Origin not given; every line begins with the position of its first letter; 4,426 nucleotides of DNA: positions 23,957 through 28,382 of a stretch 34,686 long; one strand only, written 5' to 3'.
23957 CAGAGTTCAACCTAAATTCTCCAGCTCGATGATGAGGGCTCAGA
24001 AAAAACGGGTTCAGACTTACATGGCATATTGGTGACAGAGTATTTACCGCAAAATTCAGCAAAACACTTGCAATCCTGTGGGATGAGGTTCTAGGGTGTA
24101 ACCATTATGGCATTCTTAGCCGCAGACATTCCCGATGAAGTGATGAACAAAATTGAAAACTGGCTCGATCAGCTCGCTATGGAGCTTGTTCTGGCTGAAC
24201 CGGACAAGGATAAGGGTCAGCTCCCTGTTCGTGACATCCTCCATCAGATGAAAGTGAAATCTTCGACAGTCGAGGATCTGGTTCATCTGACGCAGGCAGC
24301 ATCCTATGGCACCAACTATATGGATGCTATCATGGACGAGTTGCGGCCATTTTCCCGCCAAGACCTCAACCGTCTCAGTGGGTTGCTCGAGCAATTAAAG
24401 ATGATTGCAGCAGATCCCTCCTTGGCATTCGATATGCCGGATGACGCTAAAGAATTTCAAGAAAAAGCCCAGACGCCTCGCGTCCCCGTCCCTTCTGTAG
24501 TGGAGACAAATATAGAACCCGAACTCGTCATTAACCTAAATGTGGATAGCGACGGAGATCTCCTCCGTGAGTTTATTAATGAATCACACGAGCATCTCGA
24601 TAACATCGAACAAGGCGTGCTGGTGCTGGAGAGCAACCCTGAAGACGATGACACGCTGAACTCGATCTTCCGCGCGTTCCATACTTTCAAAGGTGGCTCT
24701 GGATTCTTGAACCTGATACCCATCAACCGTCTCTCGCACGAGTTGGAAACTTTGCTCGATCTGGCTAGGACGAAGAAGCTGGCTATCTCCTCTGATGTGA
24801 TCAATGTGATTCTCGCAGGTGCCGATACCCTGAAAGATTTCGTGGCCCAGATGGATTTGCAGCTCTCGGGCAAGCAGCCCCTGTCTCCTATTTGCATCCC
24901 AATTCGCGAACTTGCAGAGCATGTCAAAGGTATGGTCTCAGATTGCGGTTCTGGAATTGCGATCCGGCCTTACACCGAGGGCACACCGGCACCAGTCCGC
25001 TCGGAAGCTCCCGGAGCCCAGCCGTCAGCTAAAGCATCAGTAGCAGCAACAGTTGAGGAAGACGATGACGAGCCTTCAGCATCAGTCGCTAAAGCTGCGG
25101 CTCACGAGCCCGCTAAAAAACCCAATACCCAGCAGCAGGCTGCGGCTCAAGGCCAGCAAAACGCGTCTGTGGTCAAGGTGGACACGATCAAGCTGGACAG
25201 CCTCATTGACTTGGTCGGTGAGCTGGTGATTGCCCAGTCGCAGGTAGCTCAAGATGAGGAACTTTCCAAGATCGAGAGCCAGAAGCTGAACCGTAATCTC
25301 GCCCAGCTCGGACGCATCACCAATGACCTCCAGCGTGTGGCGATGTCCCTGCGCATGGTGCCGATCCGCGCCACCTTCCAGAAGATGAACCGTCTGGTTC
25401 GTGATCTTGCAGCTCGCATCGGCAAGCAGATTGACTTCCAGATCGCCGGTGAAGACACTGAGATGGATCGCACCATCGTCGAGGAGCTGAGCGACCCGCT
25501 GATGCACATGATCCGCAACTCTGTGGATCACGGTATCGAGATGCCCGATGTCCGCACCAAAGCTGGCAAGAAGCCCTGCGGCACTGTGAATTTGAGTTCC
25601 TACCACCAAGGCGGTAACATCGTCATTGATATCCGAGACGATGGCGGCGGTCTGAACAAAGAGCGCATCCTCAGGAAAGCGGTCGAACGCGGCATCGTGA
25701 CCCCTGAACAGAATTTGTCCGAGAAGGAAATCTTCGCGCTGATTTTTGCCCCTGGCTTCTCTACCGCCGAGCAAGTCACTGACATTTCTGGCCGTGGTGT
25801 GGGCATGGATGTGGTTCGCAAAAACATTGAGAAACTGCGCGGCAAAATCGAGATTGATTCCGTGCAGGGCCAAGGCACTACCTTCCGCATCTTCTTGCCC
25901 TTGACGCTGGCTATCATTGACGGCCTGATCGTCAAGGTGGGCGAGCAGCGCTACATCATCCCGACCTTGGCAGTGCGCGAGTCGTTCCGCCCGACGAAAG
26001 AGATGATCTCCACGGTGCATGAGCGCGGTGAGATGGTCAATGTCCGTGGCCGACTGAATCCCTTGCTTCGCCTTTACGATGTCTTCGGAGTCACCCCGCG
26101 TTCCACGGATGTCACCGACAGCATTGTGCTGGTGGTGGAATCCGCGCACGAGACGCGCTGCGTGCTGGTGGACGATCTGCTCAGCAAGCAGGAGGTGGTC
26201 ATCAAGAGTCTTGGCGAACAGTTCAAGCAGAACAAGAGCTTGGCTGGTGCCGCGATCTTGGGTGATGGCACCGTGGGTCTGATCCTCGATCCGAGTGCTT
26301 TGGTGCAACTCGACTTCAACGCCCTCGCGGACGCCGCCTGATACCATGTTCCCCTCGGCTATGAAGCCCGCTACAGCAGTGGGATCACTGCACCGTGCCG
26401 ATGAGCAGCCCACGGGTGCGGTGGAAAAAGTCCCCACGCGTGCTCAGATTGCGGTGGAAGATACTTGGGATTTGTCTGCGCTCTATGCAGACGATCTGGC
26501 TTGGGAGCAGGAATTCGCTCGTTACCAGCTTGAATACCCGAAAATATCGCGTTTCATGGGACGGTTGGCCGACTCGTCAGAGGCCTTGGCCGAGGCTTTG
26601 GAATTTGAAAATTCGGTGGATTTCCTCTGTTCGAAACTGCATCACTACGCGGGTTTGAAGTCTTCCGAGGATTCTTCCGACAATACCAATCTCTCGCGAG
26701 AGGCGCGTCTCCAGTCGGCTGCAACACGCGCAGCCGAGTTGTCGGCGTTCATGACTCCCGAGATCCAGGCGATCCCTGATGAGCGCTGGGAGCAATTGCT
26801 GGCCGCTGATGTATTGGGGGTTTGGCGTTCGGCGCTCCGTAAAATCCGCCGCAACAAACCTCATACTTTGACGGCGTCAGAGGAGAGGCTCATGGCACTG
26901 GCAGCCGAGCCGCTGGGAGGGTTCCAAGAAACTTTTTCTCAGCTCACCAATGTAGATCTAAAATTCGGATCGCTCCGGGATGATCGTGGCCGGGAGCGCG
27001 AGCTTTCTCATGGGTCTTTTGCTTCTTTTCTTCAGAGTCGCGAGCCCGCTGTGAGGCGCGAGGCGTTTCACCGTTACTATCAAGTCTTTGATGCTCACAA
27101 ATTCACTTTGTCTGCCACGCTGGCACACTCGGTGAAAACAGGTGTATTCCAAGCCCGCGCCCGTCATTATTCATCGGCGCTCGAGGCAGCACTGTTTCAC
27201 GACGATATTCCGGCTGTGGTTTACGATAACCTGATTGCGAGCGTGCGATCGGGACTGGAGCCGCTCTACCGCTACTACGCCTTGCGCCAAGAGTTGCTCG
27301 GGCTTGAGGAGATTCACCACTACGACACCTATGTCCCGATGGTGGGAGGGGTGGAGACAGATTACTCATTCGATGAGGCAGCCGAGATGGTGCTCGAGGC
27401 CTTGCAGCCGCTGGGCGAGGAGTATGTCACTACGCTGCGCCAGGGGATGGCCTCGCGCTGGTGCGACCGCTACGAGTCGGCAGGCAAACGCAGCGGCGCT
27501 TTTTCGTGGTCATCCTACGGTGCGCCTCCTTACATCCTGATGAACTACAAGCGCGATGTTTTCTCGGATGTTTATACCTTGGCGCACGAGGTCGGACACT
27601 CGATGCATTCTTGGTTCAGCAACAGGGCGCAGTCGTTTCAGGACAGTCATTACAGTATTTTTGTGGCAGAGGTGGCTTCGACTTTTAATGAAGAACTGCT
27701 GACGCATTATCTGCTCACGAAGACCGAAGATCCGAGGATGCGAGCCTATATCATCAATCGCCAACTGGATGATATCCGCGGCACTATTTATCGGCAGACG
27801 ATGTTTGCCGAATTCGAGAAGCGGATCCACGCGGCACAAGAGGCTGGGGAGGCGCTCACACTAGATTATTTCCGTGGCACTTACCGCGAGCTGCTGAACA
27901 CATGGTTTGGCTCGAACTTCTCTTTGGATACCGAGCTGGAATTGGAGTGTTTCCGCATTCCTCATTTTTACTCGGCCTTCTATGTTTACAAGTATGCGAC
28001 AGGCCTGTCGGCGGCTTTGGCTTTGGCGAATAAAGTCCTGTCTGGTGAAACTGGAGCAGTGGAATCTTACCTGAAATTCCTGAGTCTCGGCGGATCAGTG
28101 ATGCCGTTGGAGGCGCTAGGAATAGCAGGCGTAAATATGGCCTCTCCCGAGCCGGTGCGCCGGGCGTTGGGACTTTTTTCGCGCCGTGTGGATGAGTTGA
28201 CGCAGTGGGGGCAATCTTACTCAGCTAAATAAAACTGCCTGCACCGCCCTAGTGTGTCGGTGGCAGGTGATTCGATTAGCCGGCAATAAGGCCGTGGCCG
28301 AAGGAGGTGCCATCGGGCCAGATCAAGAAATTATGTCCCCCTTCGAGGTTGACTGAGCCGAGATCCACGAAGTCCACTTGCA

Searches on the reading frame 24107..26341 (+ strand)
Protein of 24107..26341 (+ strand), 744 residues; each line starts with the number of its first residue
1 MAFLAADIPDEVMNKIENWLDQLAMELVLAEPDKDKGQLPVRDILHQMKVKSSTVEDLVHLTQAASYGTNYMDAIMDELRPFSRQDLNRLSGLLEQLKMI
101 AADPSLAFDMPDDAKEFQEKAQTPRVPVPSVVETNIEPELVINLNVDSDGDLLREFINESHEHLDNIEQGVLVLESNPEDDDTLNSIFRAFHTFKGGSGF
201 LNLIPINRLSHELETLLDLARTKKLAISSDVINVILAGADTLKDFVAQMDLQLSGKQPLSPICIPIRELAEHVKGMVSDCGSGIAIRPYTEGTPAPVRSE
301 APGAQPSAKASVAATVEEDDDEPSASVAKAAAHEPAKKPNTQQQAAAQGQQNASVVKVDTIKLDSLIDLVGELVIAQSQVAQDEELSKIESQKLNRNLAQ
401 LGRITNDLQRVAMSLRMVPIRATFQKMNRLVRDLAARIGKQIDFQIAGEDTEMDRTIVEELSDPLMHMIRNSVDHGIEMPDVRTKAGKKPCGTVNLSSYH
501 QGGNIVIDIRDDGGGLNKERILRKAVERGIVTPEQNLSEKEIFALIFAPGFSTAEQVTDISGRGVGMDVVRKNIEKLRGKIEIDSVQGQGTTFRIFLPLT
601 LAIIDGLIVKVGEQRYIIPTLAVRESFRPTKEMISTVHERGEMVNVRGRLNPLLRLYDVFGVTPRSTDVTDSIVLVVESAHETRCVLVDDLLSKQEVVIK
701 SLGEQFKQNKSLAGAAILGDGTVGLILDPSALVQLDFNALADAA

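Call 7: search_protein_families(library=pfam, proteins=[window:24107-26341:+], max_evalue=0.001)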
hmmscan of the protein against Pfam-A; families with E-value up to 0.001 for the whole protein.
window:24107-26341:+ (744 aa): 4 families
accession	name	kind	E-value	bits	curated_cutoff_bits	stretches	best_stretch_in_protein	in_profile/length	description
PF01584.24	CheW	-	5.1e-25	88.1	23.5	1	606-734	2-135/138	CheW-like domain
PF02518.31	HATPase_c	-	2e-18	67.3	26.4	1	462-600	3-110/111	Histidine kinase-, DNA gyrase B-, and HSP90-like ATPase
PF01627.28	Hpt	-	8.2e-16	58.5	24.6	1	151-243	1-75/84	Hpt domain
PF02895.20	H-kinase_dim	-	1.7e-15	57.7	23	1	354-414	2-67/68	Signal transducing histidine kinase, homodimeric domain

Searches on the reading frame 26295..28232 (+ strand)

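Call 7: search_protein_families(library=pfam, proteins=[window:26295-28232:+], max_evalue=0.001)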
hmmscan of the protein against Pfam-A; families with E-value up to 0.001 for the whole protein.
window:26295-28232:+ (645 aa): 2 families
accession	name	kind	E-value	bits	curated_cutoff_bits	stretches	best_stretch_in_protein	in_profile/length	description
PF01432.26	Peptidase_M3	-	1.4e-69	236.1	27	1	245-626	2-456/457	Peptidase family M3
PF08439.15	Peptidase_M3_N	-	2.6e-18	66.4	25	1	156-224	1-70/70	Oligopeptidase F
